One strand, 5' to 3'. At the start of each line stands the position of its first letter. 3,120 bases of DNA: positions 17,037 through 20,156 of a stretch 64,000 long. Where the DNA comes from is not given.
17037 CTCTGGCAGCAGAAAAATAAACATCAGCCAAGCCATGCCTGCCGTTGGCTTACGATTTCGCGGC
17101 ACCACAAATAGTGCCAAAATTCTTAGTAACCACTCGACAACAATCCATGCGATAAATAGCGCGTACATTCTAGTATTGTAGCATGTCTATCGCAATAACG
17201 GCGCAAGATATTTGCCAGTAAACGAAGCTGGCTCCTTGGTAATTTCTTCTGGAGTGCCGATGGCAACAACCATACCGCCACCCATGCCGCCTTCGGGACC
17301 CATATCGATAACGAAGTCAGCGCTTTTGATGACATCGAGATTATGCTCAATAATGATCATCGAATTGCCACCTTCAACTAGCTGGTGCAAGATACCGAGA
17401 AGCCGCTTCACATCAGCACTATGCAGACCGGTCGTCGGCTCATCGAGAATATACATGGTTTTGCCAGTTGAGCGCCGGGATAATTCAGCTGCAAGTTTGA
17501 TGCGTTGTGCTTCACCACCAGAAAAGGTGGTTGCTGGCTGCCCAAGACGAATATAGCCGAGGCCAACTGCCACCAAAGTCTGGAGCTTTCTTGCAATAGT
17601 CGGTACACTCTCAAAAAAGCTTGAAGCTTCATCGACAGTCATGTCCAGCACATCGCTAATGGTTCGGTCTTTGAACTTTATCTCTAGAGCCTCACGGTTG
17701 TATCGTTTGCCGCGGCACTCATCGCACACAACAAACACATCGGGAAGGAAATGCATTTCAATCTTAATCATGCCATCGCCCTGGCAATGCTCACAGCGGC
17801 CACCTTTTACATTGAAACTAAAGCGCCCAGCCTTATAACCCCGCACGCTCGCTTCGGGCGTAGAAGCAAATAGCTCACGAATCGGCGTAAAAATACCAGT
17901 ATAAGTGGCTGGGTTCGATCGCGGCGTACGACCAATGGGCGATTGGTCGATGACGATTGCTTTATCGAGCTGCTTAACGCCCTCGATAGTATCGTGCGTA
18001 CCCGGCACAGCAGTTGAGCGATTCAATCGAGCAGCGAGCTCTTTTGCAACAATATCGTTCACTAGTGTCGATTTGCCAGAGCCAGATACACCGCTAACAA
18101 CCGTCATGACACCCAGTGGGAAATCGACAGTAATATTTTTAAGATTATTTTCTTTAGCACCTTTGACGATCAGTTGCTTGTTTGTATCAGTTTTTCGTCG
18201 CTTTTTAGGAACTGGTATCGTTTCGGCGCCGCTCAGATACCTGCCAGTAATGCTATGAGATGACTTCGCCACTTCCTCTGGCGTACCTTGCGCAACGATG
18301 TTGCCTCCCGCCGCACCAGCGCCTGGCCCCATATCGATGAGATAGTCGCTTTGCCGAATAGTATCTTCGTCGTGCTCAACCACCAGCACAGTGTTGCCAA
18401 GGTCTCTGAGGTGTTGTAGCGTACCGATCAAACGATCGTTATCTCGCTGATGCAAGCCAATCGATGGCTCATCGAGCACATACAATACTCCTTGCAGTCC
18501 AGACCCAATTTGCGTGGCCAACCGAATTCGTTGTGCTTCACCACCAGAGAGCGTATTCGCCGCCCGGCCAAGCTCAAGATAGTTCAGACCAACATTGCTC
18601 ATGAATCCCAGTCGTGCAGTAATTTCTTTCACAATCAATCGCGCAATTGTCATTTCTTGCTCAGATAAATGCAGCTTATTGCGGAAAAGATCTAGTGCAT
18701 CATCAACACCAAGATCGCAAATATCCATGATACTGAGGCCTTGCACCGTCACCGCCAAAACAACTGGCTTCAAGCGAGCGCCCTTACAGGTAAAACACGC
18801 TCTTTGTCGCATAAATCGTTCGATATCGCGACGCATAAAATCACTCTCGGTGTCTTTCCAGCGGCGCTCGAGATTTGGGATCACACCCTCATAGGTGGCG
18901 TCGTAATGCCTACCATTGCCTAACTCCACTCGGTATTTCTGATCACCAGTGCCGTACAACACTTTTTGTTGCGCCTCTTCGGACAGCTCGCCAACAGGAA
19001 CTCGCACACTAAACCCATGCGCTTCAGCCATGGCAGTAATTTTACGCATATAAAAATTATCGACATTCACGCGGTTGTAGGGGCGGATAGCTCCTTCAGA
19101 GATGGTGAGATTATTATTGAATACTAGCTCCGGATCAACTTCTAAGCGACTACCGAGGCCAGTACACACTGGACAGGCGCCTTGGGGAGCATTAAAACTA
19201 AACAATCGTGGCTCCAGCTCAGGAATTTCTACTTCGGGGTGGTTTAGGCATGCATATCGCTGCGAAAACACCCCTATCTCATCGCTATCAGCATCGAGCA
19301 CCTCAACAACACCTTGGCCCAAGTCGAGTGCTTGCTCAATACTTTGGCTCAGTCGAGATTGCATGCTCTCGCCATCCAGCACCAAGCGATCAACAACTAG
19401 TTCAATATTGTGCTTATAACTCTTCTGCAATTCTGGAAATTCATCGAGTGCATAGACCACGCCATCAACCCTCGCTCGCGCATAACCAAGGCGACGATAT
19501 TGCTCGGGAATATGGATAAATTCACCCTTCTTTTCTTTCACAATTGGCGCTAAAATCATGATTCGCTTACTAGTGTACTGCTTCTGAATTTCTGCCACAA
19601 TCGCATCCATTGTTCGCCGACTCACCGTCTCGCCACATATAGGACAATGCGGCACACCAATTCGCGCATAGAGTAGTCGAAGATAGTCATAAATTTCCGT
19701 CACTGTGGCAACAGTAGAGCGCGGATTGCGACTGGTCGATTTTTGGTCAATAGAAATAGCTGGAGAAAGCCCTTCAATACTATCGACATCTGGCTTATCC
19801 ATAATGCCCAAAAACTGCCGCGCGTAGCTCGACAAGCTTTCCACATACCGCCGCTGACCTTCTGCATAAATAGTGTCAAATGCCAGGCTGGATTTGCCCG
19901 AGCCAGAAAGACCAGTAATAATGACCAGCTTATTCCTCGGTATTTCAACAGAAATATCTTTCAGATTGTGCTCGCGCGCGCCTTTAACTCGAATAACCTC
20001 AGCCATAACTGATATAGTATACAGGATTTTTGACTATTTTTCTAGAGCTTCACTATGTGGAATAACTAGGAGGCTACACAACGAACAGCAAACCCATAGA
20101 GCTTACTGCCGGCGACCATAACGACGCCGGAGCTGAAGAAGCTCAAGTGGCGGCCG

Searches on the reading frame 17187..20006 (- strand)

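Call 29: search_protein_families(library=pfam, proteins=[window:17187-20006:-], max_evalue=0.001)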
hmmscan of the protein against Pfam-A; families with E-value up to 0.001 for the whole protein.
window:17187-20006:- (939 aa): 14 families
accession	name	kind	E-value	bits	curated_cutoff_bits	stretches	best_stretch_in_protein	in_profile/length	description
PF17760.6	UvrA_inter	-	6e-32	110.2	23.3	1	132-239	2-108/109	UvrA interaction domain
PF17755.6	UvrA_DNA-bind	-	2.3e-29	102.4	23.2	1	291-397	1-110/110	UvrA DNA-binding domain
PF00005.33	ABC_tran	-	3.7e-20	73.4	25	0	804-859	85-137/137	ABC transporter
PF02463.25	SMC_N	-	2.6e-10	40.5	40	0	827-902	136-211/220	RecF/RecN/SMC N terminal domain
PF13555.12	AAA_29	-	7e-08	32.5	27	0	627-650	17-40/61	P-loop containing region of AAA domain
PF03193.22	RsgA_GTPase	-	1.7e-07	31.7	30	0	613-673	88-148/174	RsgA GTPase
PF13191.12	AAA_16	-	7.3e-07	30.3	32.6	0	21-65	20-63/167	AAA ATPase domain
PF20703.3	nSTAND1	-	1.3e-06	28.7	27.1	0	11-51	19-59/379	Novel STAND NTPase 1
PF13671.12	AAA_33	-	3.3e-06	27.9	27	0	634-665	1-32/143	AAA domain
PF20720.3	nSTAND3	-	8.9e-05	22.7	27.2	0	21-47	13-39/155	Novel STAND NTPase 3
PF00684.25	DnaJ_CXXCXGXG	-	0.00022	21.9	32.7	0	737-768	17-51/65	DnaJ central domain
PF13401.12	AAA_22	-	0.00027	21.7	27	0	634-658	7-31/130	AAA domain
PF13476.12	AAA_23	-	0.00036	21.7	27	0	5-41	2-35/201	AAA domain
PF13481.12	AAA_25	-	0.00043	20.4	27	0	22-45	30-53/195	AAA domain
